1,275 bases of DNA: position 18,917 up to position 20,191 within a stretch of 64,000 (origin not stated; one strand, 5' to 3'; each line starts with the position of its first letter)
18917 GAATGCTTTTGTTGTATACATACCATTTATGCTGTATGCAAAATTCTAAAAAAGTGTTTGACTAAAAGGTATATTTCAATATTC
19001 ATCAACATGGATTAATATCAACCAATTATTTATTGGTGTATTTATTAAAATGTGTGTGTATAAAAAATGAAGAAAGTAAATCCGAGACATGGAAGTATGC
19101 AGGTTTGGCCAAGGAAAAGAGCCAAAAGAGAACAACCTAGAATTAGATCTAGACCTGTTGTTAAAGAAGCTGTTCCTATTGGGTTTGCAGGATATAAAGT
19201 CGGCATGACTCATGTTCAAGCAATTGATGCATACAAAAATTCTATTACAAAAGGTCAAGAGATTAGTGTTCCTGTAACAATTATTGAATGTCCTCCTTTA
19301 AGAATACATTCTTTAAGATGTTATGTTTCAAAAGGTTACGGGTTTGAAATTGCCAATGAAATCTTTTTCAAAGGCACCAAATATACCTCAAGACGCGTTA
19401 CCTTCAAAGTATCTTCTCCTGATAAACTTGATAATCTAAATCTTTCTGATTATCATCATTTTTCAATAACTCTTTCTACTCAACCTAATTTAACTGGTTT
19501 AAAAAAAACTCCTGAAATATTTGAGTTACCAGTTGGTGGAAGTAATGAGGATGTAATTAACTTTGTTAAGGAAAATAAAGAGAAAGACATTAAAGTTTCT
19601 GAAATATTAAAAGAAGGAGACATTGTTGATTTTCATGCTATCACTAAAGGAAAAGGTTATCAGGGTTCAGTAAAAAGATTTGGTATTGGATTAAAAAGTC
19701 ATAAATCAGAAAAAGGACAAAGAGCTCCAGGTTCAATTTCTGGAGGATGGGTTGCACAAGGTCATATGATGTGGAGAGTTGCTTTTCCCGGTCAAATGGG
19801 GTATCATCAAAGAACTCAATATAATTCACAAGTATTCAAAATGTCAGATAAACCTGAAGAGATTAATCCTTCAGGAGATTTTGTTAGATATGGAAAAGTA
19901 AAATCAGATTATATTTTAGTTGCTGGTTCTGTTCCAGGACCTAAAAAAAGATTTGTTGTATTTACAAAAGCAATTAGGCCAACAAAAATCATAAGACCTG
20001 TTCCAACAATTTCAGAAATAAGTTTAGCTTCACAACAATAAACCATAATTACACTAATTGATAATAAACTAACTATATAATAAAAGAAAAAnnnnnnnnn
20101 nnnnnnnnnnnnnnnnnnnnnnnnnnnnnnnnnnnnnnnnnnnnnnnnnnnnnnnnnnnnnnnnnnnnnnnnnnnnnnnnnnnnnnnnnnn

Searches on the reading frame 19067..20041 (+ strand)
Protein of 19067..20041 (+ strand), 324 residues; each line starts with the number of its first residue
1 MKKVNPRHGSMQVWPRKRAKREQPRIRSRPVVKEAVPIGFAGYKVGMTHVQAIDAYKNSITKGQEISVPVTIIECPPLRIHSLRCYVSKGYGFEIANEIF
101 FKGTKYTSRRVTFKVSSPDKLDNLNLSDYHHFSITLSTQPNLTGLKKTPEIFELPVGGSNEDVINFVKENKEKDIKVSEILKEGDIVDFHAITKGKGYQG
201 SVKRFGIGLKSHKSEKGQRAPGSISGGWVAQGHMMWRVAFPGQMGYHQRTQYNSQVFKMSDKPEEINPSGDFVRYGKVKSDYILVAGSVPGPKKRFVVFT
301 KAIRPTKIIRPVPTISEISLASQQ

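Call 45: search_protein_families(library=pfam, proteins=[window:19067-20041:+], max_evalue=0.001)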
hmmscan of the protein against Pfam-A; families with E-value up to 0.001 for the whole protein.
window:19067-20041:+ (324 aa): 1 family
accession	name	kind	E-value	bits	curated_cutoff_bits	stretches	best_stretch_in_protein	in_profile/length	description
PF00297.29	Ribosomal_L3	-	3e-58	198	22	2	138-308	167-350/369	Ribosomal protein L3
